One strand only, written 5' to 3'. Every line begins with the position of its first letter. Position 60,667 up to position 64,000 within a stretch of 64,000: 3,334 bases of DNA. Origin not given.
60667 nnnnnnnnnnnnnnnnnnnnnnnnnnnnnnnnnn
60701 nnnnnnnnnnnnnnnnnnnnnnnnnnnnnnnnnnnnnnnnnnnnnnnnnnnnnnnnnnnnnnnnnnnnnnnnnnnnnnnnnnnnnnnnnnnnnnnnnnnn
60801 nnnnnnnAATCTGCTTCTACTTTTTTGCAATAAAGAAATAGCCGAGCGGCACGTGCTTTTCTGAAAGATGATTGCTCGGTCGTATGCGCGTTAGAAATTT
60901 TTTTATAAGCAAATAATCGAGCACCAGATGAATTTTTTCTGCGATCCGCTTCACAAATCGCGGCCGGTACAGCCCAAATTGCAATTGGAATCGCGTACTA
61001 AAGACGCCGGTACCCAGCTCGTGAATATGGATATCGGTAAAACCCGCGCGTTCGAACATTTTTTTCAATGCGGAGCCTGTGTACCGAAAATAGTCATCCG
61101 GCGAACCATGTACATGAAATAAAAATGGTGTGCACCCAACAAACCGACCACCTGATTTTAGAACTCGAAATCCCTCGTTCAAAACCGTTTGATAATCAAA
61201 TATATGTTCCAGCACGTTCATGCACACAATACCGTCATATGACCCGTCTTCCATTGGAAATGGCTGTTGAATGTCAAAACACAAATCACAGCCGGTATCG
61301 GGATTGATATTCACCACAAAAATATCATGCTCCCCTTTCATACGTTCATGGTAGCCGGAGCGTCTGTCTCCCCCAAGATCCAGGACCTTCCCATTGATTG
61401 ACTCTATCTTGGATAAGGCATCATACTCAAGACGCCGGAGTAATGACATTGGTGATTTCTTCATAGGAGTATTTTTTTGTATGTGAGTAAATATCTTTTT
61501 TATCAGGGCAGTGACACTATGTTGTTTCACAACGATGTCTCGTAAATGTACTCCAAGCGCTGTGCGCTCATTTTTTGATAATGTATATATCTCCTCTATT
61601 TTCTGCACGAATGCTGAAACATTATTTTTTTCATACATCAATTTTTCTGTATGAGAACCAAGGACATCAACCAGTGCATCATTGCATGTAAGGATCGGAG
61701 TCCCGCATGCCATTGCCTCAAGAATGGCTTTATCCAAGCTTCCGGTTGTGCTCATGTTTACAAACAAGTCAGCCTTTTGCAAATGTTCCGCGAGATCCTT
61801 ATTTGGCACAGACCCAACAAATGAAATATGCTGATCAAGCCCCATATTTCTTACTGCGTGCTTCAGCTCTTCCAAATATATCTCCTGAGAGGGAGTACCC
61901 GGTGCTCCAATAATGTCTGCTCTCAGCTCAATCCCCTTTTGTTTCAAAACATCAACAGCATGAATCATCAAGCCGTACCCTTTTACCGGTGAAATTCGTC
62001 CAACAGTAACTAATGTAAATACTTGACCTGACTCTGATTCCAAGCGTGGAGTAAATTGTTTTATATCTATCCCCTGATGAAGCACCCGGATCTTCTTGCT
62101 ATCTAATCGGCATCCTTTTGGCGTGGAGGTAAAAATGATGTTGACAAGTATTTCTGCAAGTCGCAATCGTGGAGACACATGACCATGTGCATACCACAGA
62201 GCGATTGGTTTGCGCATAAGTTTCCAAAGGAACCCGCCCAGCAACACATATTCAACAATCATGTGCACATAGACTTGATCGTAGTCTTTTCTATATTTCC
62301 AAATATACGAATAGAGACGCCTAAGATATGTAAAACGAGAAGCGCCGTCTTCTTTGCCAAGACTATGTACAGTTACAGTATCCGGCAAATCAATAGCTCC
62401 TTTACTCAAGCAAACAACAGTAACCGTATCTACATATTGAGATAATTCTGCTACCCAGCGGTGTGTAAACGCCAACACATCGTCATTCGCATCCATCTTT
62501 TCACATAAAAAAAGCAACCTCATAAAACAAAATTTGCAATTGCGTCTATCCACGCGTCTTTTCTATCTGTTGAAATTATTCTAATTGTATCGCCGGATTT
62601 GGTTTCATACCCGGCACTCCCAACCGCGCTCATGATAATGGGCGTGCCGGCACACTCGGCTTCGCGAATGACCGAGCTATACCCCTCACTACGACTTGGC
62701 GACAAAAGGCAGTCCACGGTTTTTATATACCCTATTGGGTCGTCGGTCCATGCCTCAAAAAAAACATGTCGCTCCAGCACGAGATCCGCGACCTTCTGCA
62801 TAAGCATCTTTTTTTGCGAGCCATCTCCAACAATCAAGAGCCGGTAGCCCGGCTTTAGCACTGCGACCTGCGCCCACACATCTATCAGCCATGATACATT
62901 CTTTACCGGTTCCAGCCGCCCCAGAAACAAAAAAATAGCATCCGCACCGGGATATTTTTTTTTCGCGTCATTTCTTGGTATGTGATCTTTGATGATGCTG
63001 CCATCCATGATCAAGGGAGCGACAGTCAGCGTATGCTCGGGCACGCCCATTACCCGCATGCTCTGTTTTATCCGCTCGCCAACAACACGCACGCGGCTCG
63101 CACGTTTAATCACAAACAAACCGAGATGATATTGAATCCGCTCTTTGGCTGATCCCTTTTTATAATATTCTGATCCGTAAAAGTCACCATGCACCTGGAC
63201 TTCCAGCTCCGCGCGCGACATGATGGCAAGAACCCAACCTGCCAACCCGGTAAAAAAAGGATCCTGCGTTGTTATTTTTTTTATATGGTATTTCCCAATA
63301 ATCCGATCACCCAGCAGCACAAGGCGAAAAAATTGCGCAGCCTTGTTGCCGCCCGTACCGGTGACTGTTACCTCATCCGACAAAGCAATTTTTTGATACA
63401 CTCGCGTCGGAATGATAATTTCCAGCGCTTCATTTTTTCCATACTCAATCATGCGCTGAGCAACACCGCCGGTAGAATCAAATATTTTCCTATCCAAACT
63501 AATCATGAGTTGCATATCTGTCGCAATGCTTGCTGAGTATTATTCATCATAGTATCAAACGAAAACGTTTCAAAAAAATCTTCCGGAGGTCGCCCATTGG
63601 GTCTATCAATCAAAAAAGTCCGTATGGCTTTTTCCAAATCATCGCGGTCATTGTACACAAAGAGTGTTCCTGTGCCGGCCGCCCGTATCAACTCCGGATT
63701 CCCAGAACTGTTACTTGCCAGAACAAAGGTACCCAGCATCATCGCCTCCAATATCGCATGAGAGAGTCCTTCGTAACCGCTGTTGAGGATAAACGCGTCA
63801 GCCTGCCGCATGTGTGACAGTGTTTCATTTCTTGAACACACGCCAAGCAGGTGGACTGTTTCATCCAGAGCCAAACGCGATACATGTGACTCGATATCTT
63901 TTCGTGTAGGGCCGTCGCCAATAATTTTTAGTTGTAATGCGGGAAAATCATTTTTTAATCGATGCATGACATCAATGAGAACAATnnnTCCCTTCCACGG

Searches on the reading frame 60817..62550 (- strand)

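Call 79: search_protein_families(library=pfam, proteins=[window:60817-62550:-], max_evalue=0.0001)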
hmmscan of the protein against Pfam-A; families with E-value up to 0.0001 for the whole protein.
window:60817-62550:- (577 aa): 11 families
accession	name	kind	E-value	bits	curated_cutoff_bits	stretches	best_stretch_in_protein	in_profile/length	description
PF00534.26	Glycos_transf_1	-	1.2e-23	83.9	26.4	1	178-327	16-160/172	Glycosyl transferases group 1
PF13692.12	Glyco_trans_1_4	-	9.2e-23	81.5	27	1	179-322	3-140/142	Glycosyl transferases group 1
PF08241.18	Methyltransf_11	-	2.5e-09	38.1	21.2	1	423-471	47-94/95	Methyltransferase domain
PF13489.12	Methyltransf_23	-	5.7e-08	33.1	27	1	385-508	22-163/164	Methyltransferase domain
PF13524.12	Glyco_trans_1_2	-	1.6e-07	31.8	25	1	232-353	27-142/144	Glycosyl transferase-like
PF01209.24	Ubie_methyltran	-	4.9e-07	29.8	20.1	0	431-471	110-150/233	ubiE/COQ5 methyltransferase family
PF20706.3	GT4-conflict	-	6.6e-06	25.8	26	1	152-288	172-310/385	Family 4 Glycosyltransferase in conflict systems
PF13847.12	Methyltransf_31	-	9.8e-06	25.8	27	1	426-475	62-112/145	Methyltransferase domain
PF13477.12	Glyco_trans_4_2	-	1.2e-05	25.9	23.4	1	28-123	12-108/139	Glycosyl transferase 4-like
PF08242.18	Methyltransf_12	-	4e-05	24.7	30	1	432-470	64-98/98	Methyltransferase domain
PF13649.12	Methyltransf_25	-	5.7e-05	24.2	27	0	426-468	54-97/97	Methyltransferase domain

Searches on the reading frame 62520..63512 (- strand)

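Call 79: search_protein_families(library=pfam, proteins=[window:62520-63512:-], max_evalue=0.0001)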
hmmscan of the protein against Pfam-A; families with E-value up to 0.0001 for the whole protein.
window:62520-63512:- (330 aa): 3 families
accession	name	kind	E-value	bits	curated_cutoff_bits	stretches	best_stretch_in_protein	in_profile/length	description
PF00534.26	Glycos_transf_1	-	5e-23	81.9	26.4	1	180-328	4-155/172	Glycosyl transferases group 1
PF13692.12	Glyco_trans_1_4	-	4e-21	76.2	27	1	193-327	3-138/142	Glycosyl transferases group 1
PF20706.3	GT4-conflict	-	1.7e-09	37.6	26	1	100-296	106-312/385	Family 4 Glycosyltransferase in conflict systems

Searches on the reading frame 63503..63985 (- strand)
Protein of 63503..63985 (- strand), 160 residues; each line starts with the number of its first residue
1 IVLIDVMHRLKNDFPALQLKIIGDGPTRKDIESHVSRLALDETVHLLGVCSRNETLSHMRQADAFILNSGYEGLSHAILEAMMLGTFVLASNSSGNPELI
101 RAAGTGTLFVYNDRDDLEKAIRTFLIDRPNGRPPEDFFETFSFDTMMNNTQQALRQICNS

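Call 79: search_protein_families(library=pfam, proteins=[window:63503-63985:-], max_evalue=0.0001)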
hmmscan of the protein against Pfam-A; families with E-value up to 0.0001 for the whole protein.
window:63503-63985:- (160 aa): 2 families
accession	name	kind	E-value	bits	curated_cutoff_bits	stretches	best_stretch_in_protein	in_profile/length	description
PF00534.26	Glycos_transf_1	-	2.8e-28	99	26.4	1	2-128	32-159/172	Glycosyl transferases group 1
PF13692.12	Glyco_trans_1_4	-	4.6e-21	76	27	1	2-125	19-140/142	Glycosyl transferases group 1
